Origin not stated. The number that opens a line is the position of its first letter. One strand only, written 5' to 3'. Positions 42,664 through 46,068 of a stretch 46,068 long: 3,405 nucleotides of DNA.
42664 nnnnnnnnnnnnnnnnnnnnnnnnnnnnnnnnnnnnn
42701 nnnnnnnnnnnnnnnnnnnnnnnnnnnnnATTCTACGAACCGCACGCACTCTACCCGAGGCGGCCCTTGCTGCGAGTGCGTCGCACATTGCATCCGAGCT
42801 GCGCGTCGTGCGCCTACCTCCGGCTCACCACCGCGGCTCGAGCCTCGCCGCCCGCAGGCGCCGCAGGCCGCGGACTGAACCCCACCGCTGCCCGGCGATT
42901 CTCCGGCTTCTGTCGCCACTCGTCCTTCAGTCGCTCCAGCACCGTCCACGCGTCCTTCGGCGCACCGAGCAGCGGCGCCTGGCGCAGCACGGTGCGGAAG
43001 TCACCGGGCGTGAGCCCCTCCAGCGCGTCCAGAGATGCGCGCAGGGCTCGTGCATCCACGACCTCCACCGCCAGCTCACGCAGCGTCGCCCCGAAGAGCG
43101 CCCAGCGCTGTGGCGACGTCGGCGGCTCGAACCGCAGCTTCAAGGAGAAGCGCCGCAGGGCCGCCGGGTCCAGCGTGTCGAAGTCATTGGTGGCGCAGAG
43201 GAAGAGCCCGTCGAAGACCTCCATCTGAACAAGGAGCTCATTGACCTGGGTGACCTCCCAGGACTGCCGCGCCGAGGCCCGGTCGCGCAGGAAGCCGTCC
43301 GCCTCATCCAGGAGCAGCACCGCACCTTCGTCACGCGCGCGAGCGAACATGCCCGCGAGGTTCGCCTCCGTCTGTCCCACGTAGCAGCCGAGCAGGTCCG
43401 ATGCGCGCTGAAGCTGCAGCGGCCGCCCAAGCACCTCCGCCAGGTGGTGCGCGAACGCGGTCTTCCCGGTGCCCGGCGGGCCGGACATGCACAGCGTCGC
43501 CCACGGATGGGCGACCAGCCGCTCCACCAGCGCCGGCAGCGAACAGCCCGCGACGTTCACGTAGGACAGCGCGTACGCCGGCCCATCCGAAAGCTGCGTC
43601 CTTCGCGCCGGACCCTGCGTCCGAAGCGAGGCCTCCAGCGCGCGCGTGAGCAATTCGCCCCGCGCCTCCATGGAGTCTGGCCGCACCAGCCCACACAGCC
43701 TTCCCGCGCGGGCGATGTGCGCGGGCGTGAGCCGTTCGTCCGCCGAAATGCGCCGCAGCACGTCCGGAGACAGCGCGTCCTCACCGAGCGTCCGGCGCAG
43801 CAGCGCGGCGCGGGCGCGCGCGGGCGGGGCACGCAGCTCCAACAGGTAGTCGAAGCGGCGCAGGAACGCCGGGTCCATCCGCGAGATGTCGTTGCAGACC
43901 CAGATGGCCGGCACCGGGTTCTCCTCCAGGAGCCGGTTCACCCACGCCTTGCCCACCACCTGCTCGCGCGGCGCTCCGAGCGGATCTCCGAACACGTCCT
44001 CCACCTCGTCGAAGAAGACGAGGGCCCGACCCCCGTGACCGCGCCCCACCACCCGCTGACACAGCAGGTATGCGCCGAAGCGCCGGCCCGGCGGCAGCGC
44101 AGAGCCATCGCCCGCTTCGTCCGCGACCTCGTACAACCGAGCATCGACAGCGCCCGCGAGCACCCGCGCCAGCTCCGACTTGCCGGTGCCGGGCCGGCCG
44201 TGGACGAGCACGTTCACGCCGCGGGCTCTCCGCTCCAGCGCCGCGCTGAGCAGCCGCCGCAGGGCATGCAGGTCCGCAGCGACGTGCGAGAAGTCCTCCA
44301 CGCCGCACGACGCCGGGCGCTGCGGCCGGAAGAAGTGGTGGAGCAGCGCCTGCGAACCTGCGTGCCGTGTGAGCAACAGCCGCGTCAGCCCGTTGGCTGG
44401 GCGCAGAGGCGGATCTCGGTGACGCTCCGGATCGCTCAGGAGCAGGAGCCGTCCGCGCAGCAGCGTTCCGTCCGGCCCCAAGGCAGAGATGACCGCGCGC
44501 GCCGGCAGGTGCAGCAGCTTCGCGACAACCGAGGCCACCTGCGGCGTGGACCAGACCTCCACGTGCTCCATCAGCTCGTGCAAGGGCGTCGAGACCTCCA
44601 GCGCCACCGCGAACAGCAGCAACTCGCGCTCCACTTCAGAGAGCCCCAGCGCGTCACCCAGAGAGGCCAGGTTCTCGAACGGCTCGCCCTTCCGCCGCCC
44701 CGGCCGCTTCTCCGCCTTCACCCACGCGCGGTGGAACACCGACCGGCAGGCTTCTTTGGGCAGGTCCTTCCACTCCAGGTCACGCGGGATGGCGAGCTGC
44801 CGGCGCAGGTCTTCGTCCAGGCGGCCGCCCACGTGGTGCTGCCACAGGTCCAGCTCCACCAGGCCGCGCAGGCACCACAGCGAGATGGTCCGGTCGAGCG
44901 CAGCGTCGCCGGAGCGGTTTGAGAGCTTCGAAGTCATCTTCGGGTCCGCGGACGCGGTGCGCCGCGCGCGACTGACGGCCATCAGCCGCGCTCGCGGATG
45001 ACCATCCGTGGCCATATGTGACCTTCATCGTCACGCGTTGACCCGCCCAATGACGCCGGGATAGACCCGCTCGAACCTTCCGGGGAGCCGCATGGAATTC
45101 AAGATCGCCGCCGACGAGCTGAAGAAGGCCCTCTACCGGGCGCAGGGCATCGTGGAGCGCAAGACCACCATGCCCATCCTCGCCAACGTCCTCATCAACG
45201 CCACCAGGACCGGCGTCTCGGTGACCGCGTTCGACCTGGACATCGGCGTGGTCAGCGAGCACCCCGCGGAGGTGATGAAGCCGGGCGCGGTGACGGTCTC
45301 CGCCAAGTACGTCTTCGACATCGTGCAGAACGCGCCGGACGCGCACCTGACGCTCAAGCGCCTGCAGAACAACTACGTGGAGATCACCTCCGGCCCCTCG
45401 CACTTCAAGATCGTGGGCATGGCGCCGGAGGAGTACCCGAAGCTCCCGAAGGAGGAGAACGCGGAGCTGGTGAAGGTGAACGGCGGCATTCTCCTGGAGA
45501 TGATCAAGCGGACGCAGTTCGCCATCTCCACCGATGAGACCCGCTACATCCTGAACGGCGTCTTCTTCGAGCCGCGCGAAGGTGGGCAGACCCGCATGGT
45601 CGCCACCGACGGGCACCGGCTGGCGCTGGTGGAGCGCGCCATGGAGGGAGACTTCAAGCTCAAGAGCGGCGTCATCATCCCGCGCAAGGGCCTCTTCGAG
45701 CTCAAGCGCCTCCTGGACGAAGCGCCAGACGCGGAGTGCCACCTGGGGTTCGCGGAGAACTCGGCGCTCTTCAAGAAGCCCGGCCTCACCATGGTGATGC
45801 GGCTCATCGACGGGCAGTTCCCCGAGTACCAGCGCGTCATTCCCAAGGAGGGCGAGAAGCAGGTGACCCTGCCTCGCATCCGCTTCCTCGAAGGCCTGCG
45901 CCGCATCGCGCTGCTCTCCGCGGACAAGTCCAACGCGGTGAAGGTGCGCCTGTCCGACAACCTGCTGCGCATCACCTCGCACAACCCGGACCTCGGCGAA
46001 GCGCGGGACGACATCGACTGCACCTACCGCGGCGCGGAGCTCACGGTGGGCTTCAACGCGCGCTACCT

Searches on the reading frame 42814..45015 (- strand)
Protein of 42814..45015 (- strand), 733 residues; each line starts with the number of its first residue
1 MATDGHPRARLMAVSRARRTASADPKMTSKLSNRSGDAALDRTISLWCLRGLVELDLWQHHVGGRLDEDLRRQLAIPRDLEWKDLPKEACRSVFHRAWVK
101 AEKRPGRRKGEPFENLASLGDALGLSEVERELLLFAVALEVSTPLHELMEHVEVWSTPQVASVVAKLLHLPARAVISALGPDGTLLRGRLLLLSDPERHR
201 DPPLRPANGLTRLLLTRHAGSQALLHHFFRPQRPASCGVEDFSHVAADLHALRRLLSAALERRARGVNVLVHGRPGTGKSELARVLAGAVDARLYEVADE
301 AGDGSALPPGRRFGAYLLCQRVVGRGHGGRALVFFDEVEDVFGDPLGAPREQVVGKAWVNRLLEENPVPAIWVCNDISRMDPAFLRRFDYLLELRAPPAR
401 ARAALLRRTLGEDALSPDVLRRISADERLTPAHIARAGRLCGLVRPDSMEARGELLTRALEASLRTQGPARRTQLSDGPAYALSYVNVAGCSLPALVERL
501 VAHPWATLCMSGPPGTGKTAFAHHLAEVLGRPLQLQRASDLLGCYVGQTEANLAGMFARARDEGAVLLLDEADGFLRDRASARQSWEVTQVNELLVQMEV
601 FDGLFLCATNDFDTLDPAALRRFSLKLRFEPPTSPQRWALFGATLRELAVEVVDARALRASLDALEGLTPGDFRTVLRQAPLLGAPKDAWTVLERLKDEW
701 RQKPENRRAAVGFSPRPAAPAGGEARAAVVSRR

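Call 51: search_protein_families(library=pfam, proteins=[window:42814-45015:-], max_evalue=0.0001)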
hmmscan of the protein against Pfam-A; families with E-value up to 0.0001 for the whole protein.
window:42814-45015:- (733 aa): 14 families
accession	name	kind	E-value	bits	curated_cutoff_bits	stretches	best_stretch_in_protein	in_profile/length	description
PF00004.35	AAA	-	1.2e-33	116.8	21.2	2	508-630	1-130/131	ATPase family associated with various cellular activities (AAA)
PF07728.20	AAA_5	-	9.8e-11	42.3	22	0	508-573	2-76/139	AAA domain (dynein-related subfamily)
PF13191.12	AAA_16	-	2.1e-09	38.5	32.6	1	253-307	9-64/167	AAA ATPase domain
PF05496.18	RuvB_N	-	3.4e-07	30.6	27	0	249-295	16-62/159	Holliday junction DNA helicase RuvB P-loop domain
PF13401.12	AAA_22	-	4.3e-06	27.5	27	0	269-392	8-108/130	AAA domain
PF13238.12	AAA_18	-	6.7e-06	27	29.4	0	510-539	3-25/128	AAA domain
PF00910.28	RNA_helicase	-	6.8e-06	27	21.5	0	509-537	2-30/105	RNA helicase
PF13604.12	AAA_30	-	1.2e-05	25.5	27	0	496-529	9-42/191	AAA domain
PF13521.12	AAA_28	-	1.4e-05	25.8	27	0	509-532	3-26/164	AAA domain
PF01078.27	Mg_chelatase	-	1.5e-05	25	20.3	0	507-531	24-48/207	Magnesium chelatase, subunit ChlI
PF05729.18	NACHT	-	3.8e-05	24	26.7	0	507-532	2-27/167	NACHT domain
PF13671.12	AAA_33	-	5.8e-05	23.9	27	0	509-530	3-24/143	AAA domain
PF20030.5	bpMoxR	-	6.1e-05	22.6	27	0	268-296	33-61/205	MoxR domain in the MoxR-vWA-beta-propeller ternary systems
PF20720.3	nSTAND3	-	7.1e-05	23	27.2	0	508-527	20-39/155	Novel STAND NTPase 3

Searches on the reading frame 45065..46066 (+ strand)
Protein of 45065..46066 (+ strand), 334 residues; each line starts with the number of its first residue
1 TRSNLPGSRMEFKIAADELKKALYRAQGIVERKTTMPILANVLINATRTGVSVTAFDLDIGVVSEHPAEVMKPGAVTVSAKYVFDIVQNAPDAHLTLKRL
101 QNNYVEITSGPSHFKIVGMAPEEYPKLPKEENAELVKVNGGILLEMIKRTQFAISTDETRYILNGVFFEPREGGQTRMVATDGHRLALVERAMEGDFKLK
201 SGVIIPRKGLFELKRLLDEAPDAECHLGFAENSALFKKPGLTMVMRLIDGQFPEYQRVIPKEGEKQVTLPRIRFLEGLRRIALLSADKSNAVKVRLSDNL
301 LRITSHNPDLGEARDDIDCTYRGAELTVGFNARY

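Call 51: search_protein_families(library=pfam, proteins=[window:45065-46066:+], max_evalue=0.0001)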
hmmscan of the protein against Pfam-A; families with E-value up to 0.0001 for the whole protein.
window:45065-46066:+ (334 aa): 3 families
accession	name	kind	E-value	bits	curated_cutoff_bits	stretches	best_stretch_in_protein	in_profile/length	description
PF02767.21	DNA_pol3_beta_2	-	1.4e-28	99.9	27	1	141-254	5-116/116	DNA polymerase III beta subunit, central domain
PF00712.24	DNA_pol3_beta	-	2.2e-28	99.3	24.4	1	10-128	1-120/120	DNA polymerase III beta subunit, N-terminal domain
PF02768.20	DNA_pol3_beta_3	-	2.6e-19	69.6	27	1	257-334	2-79/121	DNA polymerase III beta subunit, C-terminal domain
